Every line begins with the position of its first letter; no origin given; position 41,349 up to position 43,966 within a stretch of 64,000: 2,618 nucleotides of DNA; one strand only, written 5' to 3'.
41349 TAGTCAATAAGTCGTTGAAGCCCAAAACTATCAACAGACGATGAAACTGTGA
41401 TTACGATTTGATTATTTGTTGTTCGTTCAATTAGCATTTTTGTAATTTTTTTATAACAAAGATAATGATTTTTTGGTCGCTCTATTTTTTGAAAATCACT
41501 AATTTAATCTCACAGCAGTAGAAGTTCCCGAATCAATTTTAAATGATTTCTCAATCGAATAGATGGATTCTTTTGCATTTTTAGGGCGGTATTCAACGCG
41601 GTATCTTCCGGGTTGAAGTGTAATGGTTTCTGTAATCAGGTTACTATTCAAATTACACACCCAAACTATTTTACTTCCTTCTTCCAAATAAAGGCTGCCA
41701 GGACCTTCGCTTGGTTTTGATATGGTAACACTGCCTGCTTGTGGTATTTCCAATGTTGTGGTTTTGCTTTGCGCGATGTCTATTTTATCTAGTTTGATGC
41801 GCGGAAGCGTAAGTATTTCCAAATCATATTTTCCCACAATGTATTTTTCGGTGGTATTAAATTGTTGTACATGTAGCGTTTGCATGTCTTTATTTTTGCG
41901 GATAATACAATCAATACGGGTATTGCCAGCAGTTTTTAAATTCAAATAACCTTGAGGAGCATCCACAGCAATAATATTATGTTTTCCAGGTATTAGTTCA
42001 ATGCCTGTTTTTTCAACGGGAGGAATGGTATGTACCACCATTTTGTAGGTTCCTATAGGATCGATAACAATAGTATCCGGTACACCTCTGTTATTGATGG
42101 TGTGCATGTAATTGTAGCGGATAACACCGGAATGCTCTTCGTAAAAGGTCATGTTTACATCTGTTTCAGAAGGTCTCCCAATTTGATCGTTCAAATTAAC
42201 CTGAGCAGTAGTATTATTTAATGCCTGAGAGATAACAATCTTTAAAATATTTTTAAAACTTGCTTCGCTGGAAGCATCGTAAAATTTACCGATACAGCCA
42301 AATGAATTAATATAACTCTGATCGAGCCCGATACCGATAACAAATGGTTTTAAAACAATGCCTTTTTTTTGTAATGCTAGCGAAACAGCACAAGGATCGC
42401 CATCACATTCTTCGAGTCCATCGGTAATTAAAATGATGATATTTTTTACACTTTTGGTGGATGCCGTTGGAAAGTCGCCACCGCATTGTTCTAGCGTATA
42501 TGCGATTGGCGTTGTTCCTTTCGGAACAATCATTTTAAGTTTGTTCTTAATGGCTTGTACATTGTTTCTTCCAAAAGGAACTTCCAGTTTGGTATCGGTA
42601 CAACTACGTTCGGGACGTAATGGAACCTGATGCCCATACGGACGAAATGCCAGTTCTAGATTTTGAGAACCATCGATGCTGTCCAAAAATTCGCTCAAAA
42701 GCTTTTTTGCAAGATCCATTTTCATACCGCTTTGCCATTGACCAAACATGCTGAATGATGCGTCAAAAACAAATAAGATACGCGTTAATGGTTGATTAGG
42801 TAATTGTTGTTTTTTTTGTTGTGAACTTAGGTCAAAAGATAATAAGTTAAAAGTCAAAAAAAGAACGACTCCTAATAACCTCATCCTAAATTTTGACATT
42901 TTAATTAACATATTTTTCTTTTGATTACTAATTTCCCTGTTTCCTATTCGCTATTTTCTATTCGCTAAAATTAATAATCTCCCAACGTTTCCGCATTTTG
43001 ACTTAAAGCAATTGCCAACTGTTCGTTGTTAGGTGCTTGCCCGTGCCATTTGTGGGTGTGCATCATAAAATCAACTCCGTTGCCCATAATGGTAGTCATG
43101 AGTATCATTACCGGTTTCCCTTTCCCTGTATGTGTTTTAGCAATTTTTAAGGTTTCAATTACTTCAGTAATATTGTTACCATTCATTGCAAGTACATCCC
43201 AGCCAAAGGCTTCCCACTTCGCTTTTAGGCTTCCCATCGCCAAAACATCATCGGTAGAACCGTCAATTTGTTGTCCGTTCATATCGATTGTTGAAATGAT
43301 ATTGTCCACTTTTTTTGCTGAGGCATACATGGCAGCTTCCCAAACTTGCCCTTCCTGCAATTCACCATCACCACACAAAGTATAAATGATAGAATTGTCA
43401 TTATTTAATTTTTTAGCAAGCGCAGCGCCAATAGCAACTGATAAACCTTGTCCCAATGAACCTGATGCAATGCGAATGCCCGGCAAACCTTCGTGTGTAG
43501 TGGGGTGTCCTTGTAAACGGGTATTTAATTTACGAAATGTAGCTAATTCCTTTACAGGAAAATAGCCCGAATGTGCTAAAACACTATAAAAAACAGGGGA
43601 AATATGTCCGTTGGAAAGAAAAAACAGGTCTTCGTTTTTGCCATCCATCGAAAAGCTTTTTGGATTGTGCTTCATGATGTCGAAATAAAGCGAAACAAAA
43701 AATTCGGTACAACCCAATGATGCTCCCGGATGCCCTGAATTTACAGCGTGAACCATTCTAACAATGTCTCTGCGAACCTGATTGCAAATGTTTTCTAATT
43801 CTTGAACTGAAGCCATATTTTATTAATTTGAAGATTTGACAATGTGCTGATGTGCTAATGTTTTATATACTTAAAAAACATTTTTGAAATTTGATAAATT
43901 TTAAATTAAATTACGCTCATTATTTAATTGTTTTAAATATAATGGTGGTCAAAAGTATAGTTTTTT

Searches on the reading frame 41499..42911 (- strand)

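Call 69: search_protein_families(library=pfam, proteins=[window:41499-42911:-], max_evalue=0.00001)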
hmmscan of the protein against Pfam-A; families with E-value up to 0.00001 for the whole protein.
window:41499-42911:- (470 aa): 2 families
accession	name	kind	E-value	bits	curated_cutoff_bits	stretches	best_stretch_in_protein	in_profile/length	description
PF00092.34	VWA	-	3.2e-08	34.4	23.8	1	45-222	2-171/174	von Willebrand factor type A domain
PF13519.12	VWA_2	-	3.6e-06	28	27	0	45-165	1-106/107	von Willebrand factor type A domain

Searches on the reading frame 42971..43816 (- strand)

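Call 69: search_protein_families(library=pfam, proteins=[window:42971-43816:-], max_evalue=0.00001)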
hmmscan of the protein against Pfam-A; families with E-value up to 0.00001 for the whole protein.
window:42971-43816:- (281 aa): 3 families
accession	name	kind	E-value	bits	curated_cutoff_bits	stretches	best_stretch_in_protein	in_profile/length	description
PF00456.26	Transketolase_N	-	9.1e-50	169.9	22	1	10-268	5-269/334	Transketolase, thiamine diphosphate binding domain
PF13292.11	DXP_synthase_N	-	2.1e-11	44.1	21.2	0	101-182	94-173/274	1-deoxy-D-xylulose-5-phosphate synthase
PF00676.26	E1_dh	-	4.2e-11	42.8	22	1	116-241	98-223/300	Dehydrogenase E1 component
